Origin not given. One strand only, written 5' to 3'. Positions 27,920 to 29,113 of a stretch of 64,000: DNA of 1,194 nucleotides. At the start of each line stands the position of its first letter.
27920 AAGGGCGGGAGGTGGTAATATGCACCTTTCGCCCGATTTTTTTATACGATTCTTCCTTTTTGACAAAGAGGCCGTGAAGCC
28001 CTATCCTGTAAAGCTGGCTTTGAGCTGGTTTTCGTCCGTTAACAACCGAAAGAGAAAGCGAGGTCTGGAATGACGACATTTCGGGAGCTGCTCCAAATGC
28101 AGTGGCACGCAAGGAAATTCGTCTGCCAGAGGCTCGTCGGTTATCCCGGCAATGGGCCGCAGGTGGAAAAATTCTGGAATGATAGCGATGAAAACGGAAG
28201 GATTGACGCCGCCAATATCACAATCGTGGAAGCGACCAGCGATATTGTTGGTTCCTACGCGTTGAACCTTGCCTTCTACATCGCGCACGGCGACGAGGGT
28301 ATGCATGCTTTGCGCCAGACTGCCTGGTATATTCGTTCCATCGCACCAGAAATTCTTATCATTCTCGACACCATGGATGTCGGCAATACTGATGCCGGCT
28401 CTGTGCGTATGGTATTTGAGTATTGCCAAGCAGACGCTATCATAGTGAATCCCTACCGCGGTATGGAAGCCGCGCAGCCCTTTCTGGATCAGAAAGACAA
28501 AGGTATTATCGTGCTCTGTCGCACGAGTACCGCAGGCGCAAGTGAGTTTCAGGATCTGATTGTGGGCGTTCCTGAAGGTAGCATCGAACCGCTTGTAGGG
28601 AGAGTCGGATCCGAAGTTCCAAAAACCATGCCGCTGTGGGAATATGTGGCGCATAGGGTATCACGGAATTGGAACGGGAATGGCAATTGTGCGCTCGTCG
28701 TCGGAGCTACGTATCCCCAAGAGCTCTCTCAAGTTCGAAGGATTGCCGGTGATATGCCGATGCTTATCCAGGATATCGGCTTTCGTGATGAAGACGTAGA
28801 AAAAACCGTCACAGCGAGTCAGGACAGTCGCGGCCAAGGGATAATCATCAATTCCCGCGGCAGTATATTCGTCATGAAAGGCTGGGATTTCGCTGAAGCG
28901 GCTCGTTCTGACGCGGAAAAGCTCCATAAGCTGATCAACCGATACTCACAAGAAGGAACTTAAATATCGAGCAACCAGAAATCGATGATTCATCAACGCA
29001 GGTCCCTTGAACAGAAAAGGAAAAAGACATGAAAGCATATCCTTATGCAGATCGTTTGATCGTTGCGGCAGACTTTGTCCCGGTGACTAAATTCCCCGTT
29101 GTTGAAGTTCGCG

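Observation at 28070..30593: Two tandem OMP-decarboxylase-fold paralogs plus a divergent PRTase-like protein: a non-canonical pyrF/pyrE-like module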

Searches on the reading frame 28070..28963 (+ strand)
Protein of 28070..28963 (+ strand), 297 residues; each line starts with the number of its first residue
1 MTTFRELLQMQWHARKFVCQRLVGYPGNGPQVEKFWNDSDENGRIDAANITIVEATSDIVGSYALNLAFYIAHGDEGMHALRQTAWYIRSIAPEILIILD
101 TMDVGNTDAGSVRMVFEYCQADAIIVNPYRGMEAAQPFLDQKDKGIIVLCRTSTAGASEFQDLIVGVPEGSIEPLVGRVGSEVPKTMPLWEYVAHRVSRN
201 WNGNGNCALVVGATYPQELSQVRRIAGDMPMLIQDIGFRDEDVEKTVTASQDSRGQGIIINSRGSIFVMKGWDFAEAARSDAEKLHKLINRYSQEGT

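Call 3: search_protein_families(library=pfam, proteins=[window:28070-28963:+], max_evalue=0.1)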
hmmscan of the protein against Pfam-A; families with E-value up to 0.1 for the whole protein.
window:28070-28963:+ (297 aa): 1 family
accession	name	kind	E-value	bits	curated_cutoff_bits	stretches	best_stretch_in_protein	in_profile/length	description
PF00215.30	OMPdecase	-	3.7e-07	30.7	27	1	60-264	26-207/221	Orotidine 5'-phosphate decarboxylase / HUMPS family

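Call 4: search_protein_families(library=ncbifam, proteins=[window:28070-28963:+], max_evalue=0.1)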
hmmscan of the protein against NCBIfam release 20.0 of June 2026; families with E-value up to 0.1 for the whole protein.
window:28070-28963:+ (297 aa): 2 families
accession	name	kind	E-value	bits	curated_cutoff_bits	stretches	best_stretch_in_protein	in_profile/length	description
TIGR02127.1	pyrF_sub2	equivalog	2.9e-34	118.4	110.6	1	33-275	28-257/261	orotidine-5'-phosphate decarboxylase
NF004034.0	PRK05500.1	equivalog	4.7e-25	88.1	656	1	50-261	47-236/478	bifunctional orotidine-5'-phosphate decarboxylase/orotate phosphoribosyltransferase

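Call 8: find_homologous_proteins(query=window:28070-28963:+)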
Query window:28070-28963:+ (297 aa): 2208 proteins with E <= 0.001 among 2852 candidates; the best 120 are listed.
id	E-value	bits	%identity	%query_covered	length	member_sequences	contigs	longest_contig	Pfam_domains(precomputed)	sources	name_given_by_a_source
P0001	1.1e-198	676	100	100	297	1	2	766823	PF00215.31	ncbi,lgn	ncbi:MAG: orotidine-5'-phosphate decarboxylase [Candidatus Moraniibacteriota bacterium]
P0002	2.8e-97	344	59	96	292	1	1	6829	PF00215.31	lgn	-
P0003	5.3e-93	330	57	98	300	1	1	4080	PF00215.31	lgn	-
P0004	2.6e-91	324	56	98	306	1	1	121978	PF00215.31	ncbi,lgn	-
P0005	5.9e-88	313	53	98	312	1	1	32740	PF00215.31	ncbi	-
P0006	3.3e-85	304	52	98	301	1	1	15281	PF00215.31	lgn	-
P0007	3.7e-85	304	55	97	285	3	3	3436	PF00215.31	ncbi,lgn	-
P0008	7.2e-85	303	54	98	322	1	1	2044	PF00215.31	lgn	-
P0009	1.9e-84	302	53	99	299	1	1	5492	PF00215.31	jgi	jgi:orotidine-5'-phosphate decarboxylase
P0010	8.9e-84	299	56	97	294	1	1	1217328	PF00215.31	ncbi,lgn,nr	ncbi:MAG: orotidine-5'-phosphate decarboxylase [Candidatus Moraniibacteriota bacterium]|nr:MAG: orot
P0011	1.1e-83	299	54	98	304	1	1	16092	PF00215.31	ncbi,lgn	ncbi:MAG: orotidine-5'-phosphate decarboxylase [Candidatus Moraniibacteriota bacterium]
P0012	1.2e-82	296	54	97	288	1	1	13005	PF00215.31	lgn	-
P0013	1.9e-82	295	52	98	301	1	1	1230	PF00215.31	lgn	-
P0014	2.6e-82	294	53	98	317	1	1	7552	PF00215.31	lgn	-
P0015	6.8e-82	293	53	98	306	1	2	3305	PF00215.31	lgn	-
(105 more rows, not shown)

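Call 12: search_solved_structures(query=window:28070-28963:+, max_evalue=0.01, show_alignments=3)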
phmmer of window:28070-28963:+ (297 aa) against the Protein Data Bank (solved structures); distinct sequences matched with E-value up to 0.01: 11.
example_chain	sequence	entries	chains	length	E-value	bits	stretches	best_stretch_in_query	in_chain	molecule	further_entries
3qw3_A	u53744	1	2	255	6.2e-25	91.3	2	52-166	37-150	Orotidine-5-phosphate decarboxylase/orotate phosphoribosyltransferase, putative (Ompdcase-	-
3qw4_B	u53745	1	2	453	4.5e-24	88.5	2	52-166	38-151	UMP synthase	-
4mjz_A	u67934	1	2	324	1.4e-22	83.6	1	53-264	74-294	Orotidine 5'-phosphate decarboxylase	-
3r89_A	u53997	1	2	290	8.8e-19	71.1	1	47-276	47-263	Orotidine 5'-phosphate decarboxylase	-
2ffc_A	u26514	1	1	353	1.5e-10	44.1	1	52-280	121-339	orotidine 5-monophosphate decarboxylase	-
2guu_A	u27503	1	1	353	2e-10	43.7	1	52-280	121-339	ODcase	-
2aqw_A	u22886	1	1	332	4.2e-10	42.6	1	52-252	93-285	putative orotidine-monophosphate-decarboxylase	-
2f84_A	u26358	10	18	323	4.2e-10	42.6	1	52-262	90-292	orotidine monophosphate decarboxylase | Orotidine-monophosphate-decarboxylase | Orotidine 5'-phosphate decarboxylase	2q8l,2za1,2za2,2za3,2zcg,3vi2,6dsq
2q8z_A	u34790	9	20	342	5.2e-10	42.3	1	52-262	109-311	Orotidine-monophosphate-decarboxylase | Orotidine 5' monophosphate decarboxylase | Orotidine 5'-phosphate decarboxylase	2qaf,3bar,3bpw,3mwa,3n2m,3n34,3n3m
2fds_A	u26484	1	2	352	6.2e-10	42.1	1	52-162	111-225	orotidine-monophosphate-decarboxylase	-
3v75_A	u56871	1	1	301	3.5e-05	26.5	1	35-164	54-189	Orotidine 5'-phosphate decarboxylase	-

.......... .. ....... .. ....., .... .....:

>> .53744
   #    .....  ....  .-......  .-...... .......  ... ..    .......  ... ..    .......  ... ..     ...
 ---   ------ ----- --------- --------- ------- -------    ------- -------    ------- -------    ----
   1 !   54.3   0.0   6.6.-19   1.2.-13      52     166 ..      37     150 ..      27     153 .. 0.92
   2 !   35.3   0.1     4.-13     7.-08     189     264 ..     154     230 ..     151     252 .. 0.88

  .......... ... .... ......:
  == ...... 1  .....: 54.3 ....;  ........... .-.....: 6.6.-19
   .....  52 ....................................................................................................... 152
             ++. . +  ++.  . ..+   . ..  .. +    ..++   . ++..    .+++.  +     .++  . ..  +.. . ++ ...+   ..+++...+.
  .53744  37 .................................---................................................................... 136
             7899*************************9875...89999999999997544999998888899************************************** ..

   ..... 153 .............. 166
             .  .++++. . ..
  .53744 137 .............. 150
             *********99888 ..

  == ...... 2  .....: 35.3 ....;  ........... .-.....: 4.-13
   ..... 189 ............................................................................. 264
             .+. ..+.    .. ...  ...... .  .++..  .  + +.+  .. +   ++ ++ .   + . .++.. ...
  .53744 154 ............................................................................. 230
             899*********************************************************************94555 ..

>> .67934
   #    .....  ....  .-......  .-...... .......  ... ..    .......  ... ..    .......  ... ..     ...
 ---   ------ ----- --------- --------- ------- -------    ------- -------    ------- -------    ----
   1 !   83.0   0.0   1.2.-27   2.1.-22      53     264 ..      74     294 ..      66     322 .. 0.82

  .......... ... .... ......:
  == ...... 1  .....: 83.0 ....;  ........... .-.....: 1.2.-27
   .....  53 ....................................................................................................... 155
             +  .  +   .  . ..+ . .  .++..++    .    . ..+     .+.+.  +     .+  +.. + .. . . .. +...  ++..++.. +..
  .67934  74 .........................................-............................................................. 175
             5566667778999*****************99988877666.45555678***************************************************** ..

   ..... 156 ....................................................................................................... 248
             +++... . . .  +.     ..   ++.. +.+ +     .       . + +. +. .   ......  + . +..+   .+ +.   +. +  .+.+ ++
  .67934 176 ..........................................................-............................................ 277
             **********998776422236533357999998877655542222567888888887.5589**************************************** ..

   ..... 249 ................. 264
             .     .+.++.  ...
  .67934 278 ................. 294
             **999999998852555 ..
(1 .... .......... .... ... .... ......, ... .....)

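Call 20: find_encoding_contigs(protein=P0010, flank=6000, max_places=2)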
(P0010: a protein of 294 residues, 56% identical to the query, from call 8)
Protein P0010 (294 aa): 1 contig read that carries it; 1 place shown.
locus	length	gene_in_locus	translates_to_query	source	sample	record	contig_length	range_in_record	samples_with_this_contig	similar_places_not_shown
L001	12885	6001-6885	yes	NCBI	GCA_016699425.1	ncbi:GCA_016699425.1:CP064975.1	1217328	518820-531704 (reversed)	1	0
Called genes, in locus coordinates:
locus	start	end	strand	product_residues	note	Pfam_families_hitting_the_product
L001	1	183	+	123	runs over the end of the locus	-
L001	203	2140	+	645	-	PF10101:DUF2339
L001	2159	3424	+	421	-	PF13163:DUF3999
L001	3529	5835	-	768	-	PF13231:PMT_2 (weak)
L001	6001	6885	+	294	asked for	PF00215:OMPdecase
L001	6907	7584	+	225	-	PF00156:Pribosyltran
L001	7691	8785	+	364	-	PF01820:Dala_Dala_lig_N, PF02222:ATP-grasp, PF02786:CPSase_L_D2, PF07478:Dala_Dala_lig_C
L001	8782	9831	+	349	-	PF02547:Queuosine_synth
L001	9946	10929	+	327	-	-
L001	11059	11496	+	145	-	PF01281:Ribosomal_L9_N, PF03948:Ribosomal_L9_C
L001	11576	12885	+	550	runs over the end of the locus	PF06418:CTP_synth_N, PF00117:GATase, PF07722:Peptidase_C26 (weak)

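Call 27: search_protein_families(library=ncbifam, proteins=[L001:6907-7584:+, P0010], max_evalue=0.001)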
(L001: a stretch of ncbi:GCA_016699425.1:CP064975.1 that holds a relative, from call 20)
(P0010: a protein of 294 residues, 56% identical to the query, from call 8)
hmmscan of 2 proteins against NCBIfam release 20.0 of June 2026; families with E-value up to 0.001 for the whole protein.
L001:6907-7584:+ (225 aa): 18 families
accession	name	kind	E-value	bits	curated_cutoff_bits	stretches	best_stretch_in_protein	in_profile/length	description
TIGR01367.1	pyrE_Therm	equivalog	1.3e-29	103.2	150.25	1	15-209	12-182/187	orotate phosphoribosyltransferase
TIGR00336.1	pyrE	equivalog_domain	7.1e-12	45.4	106.8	1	8-172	3-149/173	orotate phosphoribosyltransferase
NF002633.0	PRK02304.1-2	equivalog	1.5e-09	37.9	224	1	53-168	42-148/172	adenine phosphoribosyltransferase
NF006328.0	PRK08558.1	equivalog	5.1e-08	32.8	184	1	43-179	95-224/238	adenine phosphoribosyltransferase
NF002620.0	PRK02277.1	subfamily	5.4e-08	32.7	115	1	46-175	71-185/201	orotate phosphoribosyltransferase-like protein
NF005592.0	PRK07322.1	subfamily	1.9e-07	30.7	143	1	125-187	114-177/180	adenine phosphoribosyltransferase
NF002634.0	PRK02304.1-3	equivalog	7.1e-07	29.1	170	1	53-168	49-155/182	adenine phosphoribosyltransferase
NF002636.0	PRK02304.1-5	equivalog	1.2e-06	28.2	125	1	117-168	103-154/176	adenine phosphoribosyltransferase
TIGR01090.1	apt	equivalog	1.3e-06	28.7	185.85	1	114-168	92-146/169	adenine phosphoribosyltransferase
NF001729.0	PRK00455.1-3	equivalog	2.4e-06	27.1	245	1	3-161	15-156/231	orotate phosphoribosyltransferase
TIGR01743.1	purR_Bsub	equivalog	9.3e-06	24.8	258.7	1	44-174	113-237/268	pur operon repressor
NF002635.0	PRK02304.1-4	subfamily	4.2e-05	23.1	146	1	128-178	112-164/188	adenine phosphoribosyltransferase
NF040646.1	HPT_Archaea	equivalog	6e-05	22.7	200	1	128-172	111-155/184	hypoxanthine/guanine phosphoribosyltransferase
NF004689.0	PRK06031.1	equivalog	0.0001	21.6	175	1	127-169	150-192/233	phosphoribosyltransferase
NF002632.0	PRK02304.1-1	equivalog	0.00011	22.1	243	1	115-164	103-152/183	adenine phosphoribosyltransferase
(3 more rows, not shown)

P0010 (294 aa): 4 families
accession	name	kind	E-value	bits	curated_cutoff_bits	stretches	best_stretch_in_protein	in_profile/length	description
TIGR02127.1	pyrF_sub2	equivalog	1.3e-63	214.6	110.6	1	16-277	11-260/261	orotidine-5'-phosphate decarboxylase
NF004034.0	PRK05500.1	equivalog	8.7e-39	133.4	656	1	8-292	5-262/478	bifunctional orotidine-5'-phosphate decarboxylase/orotate phosphoribosyltransferase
NF010386.0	PRK13813.1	equivalog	7.4e-13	48.6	208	1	95-250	48-188/216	orotidine 5'-phosphate decarboxylase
TIGR01740.1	pyrF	equivalog_domain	3.8e-08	33.3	92.3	1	90-243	40-181/216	orotidine-5'-phosphate decarboxylase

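Call 50: search_protein_representatives(protein=window:28070-28963:+)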
Query: 297 residues. Proteins with E-value up to 0.001 (for the whole library): 3533; up to 1e-10: 1872; up to 1e-30: 458. The best 150 are listed.
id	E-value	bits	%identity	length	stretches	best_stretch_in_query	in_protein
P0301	5.2e-64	232.8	44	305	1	3-293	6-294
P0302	4.9e-62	226.3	47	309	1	4-294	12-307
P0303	4.7e-61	223.0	49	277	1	3-292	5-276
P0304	5.8e-61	222.7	45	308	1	3-292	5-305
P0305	9.0e-61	222.1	49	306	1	48-295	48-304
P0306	1.5e-60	221.4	46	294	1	3-294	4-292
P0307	2.1e-60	220.9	47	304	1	42-291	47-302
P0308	7.7e-60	219.1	48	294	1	4-290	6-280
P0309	1.0e-58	215.4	45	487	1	3-293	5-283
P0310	1.7e-58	214.6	44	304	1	1-284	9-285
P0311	2.5e-58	214.1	43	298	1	4-292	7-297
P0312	7.3e-58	212.6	48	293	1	50-292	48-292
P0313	2.7e-57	210.7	47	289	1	3-295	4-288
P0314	3.4e-57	210.4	46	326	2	1-162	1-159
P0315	2.3e-56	207.7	52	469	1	41-290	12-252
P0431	1.3e-42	162.5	39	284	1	4-292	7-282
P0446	5.0e-42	160.6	38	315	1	4-284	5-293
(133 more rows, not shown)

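Call 80: find_encoding_contigs(protein=P0301, flank=4000, max_places=2)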
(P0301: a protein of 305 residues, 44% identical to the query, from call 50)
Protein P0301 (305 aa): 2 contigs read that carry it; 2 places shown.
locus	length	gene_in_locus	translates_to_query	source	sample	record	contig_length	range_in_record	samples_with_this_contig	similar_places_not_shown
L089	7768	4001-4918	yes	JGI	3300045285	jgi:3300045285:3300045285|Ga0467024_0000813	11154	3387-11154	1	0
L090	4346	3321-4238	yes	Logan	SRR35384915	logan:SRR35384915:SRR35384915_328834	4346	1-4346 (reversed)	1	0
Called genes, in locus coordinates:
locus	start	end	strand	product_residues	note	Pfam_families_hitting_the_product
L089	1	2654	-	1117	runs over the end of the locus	PF00580:UvrD-helicase, PF13245:AAA_19, PF13538:UvrD_C_2 (faint), PF13361:UvrD_C, PF12705:PDDEXK_1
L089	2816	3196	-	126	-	PF00903:Glyoxalase, PF18029:Glyoxalase_6 (weak), PF22677:Ble-like_N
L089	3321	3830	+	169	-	PF03449:GreA_GreB_N, PF01272:GreA_GreB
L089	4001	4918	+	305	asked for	PF00215:OMPdecase (weak)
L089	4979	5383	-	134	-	-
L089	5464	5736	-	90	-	PF06103:DUF948 (faint)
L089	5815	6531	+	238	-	PF00923:TAL_FSA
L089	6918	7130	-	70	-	-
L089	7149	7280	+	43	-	-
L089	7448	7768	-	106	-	?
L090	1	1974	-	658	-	?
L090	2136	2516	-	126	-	PF00903:Glyoxalase, PF18029:Glyoxalase_6 (weak), PF22677:Ble-like_N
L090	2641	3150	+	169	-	PF03449:GreA_GreB_N, PF01272:GreA_GreB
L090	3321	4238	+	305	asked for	PF00215:OMPdecase (weak)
